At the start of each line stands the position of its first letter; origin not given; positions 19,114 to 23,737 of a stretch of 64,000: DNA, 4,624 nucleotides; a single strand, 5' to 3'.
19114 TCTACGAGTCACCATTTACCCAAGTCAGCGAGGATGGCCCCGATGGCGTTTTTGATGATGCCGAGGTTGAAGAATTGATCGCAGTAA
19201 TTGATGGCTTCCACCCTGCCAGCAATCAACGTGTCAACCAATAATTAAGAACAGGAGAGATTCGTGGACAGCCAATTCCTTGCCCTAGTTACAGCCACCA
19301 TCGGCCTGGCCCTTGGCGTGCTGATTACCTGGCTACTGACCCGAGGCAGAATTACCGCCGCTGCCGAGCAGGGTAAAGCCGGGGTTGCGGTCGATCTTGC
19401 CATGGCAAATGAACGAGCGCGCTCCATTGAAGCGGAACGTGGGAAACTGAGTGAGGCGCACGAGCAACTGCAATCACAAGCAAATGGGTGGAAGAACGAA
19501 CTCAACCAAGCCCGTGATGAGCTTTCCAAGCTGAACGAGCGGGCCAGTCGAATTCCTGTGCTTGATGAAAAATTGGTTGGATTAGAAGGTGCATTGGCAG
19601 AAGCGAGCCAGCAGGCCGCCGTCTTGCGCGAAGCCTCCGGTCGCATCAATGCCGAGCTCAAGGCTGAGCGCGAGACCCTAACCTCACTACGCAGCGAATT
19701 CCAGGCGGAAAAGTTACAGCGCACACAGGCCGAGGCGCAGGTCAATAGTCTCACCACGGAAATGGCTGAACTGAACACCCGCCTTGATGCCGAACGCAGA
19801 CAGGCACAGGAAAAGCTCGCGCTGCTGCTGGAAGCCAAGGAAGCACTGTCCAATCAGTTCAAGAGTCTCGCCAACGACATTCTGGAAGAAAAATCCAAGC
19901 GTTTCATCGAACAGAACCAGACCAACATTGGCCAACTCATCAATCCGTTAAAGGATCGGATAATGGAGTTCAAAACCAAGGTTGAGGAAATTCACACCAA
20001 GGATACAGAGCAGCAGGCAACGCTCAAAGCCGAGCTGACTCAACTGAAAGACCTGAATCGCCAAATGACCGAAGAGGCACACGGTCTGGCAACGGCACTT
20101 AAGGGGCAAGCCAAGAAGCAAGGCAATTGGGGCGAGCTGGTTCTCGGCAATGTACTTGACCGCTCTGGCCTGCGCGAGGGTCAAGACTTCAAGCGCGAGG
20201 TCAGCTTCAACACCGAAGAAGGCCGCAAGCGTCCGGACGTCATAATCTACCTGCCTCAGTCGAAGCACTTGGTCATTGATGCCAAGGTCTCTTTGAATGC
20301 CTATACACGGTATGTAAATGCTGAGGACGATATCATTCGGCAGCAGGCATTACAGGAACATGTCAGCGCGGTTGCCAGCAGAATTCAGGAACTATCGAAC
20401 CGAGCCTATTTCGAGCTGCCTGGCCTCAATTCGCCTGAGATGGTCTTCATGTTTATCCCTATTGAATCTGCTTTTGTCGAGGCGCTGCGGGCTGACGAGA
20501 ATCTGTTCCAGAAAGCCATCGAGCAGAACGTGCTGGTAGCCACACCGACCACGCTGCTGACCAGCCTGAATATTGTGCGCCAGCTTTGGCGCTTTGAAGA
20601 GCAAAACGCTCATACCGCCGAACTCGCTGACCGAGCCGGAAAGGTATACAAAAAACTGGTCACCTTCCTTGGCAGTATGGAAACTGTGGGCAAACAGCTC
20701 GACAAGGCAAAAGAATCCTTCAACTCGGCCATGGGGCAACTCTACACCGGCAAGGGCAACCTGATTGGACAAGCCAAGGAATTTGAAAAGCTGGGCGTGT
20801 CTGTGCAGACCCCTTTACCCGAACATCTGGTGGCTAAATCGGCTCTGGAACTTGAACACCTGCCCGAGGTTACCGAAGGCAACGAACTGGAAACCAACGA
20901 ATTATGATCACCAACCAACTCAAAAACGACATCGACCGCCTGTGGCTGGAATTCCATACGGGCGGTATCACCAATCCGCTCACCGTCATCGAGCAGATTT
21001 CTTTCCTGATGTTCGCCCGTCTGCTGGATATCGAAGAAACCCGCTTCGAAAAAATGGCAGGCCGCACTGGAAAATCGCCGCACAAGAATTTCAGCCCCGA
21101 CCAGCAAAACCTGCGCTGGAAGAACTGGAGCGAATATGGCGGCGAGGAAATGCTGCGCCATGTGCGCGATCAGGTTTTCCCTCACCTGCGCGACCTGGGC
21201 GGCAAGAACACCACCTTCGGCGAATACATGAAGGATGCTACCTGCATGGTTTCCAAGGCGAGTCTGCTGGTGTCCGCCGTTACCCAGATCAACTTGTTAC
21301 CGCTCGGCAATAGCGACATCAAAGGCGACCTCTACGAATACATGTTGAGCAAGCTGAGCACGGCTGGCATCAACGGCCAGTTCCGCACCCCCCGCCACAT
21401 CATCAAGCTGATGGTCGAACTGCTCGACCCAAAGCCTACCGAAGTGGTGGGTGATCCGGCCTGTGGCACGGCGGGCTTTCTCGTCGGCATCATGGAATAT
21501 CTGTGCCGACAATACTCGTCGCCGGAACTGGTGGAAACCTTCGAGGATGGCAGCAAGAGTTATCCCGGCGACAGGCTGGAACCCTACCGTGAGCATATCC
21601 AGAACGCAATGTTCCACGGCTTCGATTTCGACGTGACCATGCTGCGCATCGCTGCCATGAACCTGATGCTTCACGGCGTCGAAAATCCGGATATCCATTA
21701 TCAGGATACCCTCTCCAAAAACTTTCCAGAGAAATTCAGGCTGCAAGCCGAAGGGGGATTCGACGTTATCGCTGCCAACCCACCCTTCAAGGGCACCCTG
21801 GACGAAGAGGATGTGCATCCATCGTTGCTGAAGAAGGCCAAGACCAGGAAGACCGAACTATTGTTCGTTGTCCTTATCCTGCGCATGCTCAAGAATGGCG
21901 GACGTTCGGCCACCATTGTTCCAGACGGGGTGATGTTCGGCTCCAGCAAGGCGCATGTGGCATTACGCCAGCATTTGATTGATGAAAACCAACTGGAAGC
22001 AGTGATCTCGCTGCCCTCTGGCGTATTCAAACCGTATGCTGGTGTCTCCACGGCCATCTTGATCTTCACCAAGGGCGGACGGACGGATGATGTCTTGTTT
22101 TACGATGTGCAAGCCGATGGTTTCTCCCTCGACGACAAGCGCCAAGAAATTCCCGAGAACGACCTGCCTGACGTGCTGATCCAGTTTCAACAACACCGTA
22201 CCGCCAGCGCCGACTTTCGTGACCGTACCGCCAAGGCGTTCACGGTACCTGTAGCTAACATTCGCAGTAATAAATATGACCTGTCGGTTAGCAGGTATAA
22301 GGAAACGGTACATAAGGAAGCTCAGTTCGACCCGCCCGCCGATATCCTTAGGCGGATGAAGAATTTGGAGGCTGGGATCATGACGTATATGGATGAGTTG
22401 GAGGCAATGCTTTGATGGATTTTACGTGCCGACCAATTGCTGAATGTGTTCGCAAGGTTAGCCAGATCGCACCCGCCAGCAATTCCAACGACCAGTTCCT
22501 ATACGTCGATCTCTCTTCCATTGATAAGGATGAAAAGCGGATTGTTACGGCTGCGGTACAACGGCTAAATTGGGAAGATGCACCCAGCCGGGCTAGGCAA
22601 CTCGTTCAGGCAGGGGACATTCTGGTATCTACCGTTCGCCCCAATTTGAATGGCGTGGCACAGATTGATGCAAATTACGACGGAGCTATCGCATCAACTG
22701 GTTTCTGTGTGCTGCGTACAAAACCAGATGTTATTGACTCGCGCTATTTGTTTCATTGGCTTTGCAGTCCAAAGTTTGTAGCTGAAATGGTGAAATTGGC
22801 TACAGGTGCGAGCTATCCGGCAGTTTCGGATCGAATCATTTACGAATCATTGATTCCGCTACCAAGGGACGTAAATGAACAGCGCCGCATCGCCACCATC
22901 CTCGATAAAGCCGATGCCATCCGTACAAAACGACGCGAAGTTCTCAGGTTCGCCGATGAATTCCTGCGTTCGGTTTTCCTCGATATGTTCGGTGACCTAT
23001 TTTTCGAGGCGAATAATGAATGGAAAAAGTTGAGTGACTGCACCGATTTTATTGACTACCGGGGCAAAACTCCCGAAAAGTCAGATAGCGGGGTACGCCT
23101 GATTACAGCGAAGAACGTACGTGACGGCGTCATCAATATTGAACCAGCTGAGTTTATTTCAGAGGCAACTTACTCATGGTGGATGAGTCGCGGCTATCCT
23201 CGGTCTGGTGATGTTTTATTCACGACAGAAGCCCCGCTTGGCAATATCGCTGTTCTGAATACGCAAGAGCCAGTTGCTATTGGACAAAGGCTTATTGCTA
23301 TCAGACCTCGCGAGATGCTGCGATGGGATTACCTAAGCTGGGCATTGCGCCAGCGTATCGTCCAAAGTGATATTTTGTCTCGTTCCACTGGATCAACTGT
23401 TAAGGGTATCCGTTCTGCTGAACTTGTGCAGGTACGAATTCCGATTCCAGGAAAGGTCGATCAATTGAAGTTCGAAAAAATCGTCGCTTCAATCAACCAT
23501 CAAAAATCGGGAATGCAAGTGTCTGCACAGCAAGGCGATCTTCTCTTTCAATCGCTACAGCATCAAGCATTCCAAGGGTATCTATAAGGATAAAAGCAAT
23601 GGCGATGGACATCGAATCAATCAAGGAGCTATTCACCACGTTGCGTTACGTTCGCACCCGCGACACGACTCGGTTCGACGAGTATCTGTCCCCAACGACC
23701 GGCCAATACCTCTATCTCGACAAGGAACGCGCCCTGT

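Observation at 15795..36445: Nine defence-type genes packed as one ~20.6-kb co-directional array with overlapping or near-abutting reading frames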

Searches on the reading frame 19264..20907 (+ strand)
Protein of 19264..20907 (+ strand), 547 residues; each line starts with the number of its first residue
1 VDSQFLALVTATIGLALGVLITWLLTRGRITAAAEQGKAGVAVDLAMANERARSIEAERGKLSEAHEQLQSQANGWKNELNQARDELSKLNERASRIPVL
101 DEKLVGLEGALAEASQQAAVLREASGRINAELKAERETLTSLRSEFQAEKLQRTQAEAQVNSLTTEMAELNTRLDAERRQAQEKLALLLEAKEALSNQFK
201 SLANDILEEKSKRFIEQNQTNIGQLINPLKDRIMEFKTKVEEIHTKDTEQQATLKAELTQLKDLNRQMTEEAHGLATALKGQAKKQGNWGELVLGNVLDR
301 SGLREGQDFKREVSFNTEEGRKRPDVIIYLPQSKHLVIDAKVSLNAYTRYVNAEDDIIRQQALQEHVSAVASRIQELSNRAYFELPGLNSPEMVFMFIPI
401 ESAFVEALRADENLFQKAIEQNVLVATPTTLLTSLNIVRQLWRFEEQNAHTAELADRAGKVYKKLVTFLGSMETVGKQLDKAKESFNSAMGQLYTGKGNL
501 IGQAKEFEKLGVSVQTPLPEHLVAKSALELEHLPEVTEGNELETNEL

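Call 3: search_protein_families(library=pfam, proteins=[window:19264-20907:+])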
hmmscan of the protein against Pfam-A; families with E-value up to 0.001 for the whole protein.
window:19264-20907:+ (547 aa): 1 family
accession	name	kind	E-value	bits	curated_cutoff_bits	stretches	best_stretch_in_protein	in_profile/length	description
PF02646.22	RmuC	-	8.4e-98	327.5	26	1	221-514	2-288/291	RmuC family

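Call 4: search_protein_families(library=padloc, proteins=[window:19264-20907:+])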
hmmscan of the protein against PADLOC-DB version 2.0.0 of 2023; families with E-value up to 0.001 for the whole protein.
window:19264-20907:+ (547 aa): 4 families
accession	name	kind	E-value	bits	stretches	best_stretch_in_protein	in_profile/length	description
PDLC03812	RTasRmuC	-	1.3e-110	368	1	129-525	38-434/439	DRT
PDLC03868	LmuB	-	5.7e-05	19.6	1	31-268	602-835/1035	-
PDLC00582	JetC3|JetC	-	7.2e-05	18.8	1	45-280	855-1085/1472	DUF3584 domain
PDLC00553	JetC2|JetC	-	8.1e-05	18.7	1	32-320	829-1101/1361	DUF3584 domain; MukB-like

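Call 33: search_protein_families(library=ncbifam, proteins=[window:19264-20907:+], max_evalue=0.01)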
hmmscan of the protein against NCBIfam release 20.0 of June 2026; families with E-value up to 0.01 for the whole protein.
window:19264-20907:+ (547 aa): 6 families
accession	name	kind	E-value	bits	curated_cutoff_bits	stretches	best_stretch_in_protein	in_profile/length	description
NF007686.0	PRK10361.1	equivalog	5.8e-102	341.8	810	1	110-527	23-444/475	DNA recombination protein RmuC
TIGR02169.1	SMC_prok_A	equivalog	8.1e-06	23.8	729.4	1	44-269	669-886/1165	chromosome segregation protein SMC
TIGR02168.1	SMC_prok_B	equivalog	1.9e-05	22.6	567.35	1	34-196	761-927/1181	chromosome segregation protein SMC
TIGR04523.1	Mplasa_alph_rch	subfamily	0.00013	20.1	270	1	47-271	156-382/745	helix-rich protein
NF045487.1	ASRP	equivalog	0.00026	19.8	300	1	45-222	113-286/593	archaea-specific SMC-related protein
NF045780.1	TrlF_fam_ATP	equivalog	0.00032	19.5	350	1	50-338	509-809/944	TrlF family AAA-like ATPase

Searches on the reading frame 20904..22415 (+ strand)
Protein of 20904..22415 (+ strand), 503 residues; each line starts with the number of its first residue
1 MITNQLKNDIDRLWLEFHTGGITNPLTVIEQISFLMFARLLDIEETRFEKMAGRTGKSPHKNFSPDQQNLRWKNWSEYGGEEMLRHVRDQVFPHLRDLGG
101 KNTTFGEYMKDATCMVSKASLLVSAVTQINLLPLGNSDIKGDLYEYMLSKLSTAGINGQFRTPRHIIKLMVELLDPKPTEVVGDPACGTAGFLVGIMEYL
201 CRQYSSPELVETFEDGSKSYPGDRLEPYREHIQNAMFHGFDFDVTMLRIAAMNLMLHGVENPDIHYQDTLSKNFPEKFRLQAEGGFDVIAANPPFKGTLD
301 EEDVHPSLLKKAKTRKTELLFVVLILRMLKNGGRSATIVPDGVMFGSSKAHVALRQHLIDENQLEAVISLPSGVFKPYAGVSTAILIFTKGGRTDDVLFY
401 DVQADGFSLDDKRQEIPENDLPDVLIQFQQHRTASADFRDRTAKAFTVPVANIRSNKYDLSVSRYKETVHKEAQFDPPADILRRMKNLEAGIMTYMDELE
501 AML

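Call 3: search_protein_families(library=pfam, proteins=[window:20904-22415:+])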
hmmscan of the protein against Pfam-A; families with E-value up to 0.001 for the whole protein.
window:20904-22415:+ (503 aa): 4 families
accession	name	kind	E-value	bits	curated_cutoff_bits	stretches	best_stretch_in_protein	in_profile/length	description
PF02384.22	N6_Mtase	-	5.4e-63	213.6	20.4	1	137-471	3-308/311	N-6 DNA Methylase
PF07669.17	Eco57I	-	2e-11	44.7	25.3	1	271-375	62-171/171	Eco57I restriction-modification methylase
PF12161.14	HsdM_N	-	6.1e-10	40.3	24.5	1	6-128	1-134/135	HsdM N-terminal domain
PF01170.24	UPF0020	-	9.5e-08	32.4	22.3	1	170-308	20-144/197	RMKL-like, methyltransferase domain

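Call 4: search_protein_families(library=padloc, proteins=[window:20904-22415:+])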
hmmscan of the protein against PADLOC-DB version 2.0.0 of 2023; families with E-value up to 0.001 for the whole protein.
window:20904-22415:+ (503 aa): 52 families (the best 25 are shown)
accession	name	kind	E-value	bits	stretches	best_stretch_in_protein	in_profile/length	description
PDLC03021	MTase_I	-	3.6e-175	581.5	1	1-503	2-489/491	Type I methyltransferase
PDLC03025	MTase_I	-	3.8e-68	228.6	1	26-404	24-385/569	Type I methyltransferase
PDLC03026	MTase_I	-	7.7e-59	198.1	1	27-492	26-467/487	Type I methyltransferase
PDLC03022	MTase_I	-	6.6e-39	131.9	2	235-481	242-489/857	Type I methyltransferase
PDLC04134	mad2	-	1.3e-37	127.8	1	5-431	140-487/492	mads_2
PDLC03036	MTase_I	-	1.7e-36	123.8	1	142-402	198-443/635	Type I methyltransferase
PDLC03318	MTase_II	-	1.5e-29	100.9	2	72-271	258-460/723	Type II methyltransferase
PDLC03031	MTase_I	-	7.9e-29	98.4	2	232-390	234-403/834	Type I methyltransferase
PDLC03034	MTase_I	-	2.8e-28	96.6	2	106-251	274-415/672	Type I methyltransferase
PDLC03018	MTase_I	-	2.7e-26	90.2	3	134-213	284-361/749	Type I methyltransferase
PDLC03027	MTase_I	-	8.4e-26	88.7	2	237-476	210-447/810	Type I methyltransferase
PDLC03218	MTase_II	-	1.9e-24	84.1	1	122-396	230-487/532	Type II methyltransferase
PDLC03240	MTase_II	-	2.9e-21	73.9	2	227-465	223-465/511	Type II methyltransferase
PDLC03019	MTase_I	-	3.7e-21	73.1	2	229-485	215-477/932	Type I methyltransferase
PDLC03032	MTase_I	-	5.3e-20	69.1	1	237-473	212-446/1001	Type I methyltransferase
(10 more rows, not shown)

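Call 33: search_protein_families(library=ncbifam, proteins=[window:20904-22415:+], max_evalue=0.01)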
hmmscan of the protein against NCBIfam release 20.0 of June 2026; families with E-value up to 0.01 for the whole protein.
window:20904-22415:+ (503 aa): 5 families
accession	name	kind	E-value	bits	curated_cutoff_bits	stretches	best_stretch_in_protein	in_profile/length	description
NF047738.1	antiphage_MADS2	equivalog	4.5e-36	124.4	720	1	80-391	235-567/654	methylation-associated defense system DNA methyltransferase MAD2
TIGR00497.1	hsdM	equivalog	1.5e-26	93.2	242.75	1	235-472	252-492/515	type I restriction-modification system subunit M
NF033455.1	BREX_6_MTaseX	exception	8.6e-10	36.8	900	1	279-436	548-705/1319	BREX-6 system adenine-specific DNA-methyltransferase PglX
NF033452.1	BREX_1_MTaseX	exception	1.9e-07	29.4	500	1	285-406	507-632/1210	BREX-1 system adenine-specific DNA-methyltransferase PglX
TIGR03534.1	RF_mod_PrmC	equivalog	0.0015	18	199.1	1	231-307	109-178/253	peptide chain release factor N(5)-glutamine methyltransferase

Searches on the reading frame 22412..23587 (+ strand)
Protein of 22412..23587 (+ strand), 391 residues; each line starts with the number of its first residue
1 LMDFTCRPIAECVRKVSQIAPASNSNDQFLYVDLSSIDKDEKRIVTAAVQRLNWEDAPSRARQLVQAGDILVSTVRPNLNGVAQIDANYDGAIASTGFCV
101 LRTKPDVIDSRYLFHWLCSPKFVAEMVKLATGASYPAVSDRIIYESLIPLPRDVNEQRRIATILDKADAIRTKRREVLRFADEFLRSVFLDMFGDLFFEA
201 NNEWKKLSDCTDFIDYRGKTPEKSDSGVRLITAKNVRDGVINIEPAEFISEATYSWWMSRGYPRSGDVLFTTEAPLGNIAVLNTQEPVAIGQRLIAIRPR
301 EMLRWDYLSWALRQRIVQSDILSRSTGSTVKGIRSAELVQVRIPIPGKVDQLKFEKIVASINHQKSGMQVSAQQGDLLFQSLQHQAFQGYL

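Call 3: search_protein_families(library=pfam, proteins=[window:22412-23587:+])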
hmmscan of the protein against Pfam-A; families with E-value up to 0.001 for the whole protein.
window:22412-23587:+ (391 aa): 1 family
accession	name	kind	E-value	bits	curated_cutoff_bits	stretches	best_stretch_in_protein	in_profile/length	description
PF01420.25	Methylase_S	-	1.2e-12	48.8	22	1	66-174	58-162/168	Type I restriction modification DNA specificity domain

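Call 4: search_protein_families(library=padloc, proteins=[window:22412-23587:+])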
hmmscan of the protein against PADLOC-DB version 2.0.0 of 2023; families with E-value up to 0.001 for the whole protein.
window:22412-23587:+ (391 aa): 97 families (the best 25 are shown)
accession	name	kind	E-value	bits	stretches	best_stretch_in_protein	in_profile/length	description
PDLC03069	Specificity_I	-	2.5e-61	205.9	1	16-391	13-387/387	Type I specificity subunit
PDLC03107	Specificity_I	-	8.9e-54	181.1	1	61-390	60-391/392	Type I specificity subunit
PDLC03194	Specificity_I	-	1.7e-52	176.8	1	21-391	28-391/391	Type I specificity subunit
PDLC03084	Specificity_I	-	2.6e-46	156.7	1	24-391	24-390/392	Type I specificity subunit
PDLC03119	Specificity_I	-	8.9e-41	138.1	1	59-390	60-392/393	Type I specificity subunit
PDLC03085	Specificity_I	-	2.2e-40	137.2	1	13-350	25-373/412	Type I specificity subunit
PDLC04137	mad5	-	3e-38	130.1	1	27-362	30-369/392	mads_5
PDLC03154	Specificity_I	-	6.9e-38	129.2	2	205-362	7-164/406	Type I specificity subunit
PDLC03089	Specificity_I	-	1.8e-36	124.2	2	202-361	3-168/446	Type I specificity subunit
PDLC03079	Specificity_I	-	3e-34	117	2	201-391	29-217/470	Type I specificity subunit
PDLC03086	Specificity_I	-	9.3e-34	115.2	2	211-362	22-174/458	Type I specificity subunit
PDLC03108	Specificity_I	-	2.1e-33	114.2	2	128-390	158-434/452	Type I specificity subunit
PDLC03068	Specificity_I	-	3.3e-33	113.4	2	202-361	2-165/403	Type I specificity subunit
PDLC03062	Specificity_I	-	5.4e-33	112.7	1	95-391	92-375/375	Type I specificity subunit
PDLC03060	Specificity_I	-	6.5e-33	112.3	1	63-338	65-338/398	Type I specificity subunit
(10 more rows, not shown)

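Call 33: search_protein_families(library=ncbifam, proteins=[window:22415-23587:+], max_evalue=0.01)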
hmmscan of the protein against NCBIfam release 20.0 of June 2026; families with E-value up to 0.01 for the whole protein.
window:22415-23587:+ (390 aa): 2 families
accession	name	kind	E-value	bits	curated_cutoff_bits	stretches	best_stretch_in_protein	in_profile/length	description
NF047740.1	antiphage_MADS5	equivalog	3.1e-10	39.5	400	2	80-165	354-437/461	methylation-associated defense system restriction endonuclease subunit S MAD5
NF007278.0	PRK09737.1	equivalog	3.9e-08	32.5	662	1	60-350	70-375/461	type I restriction-modification system specificity subunit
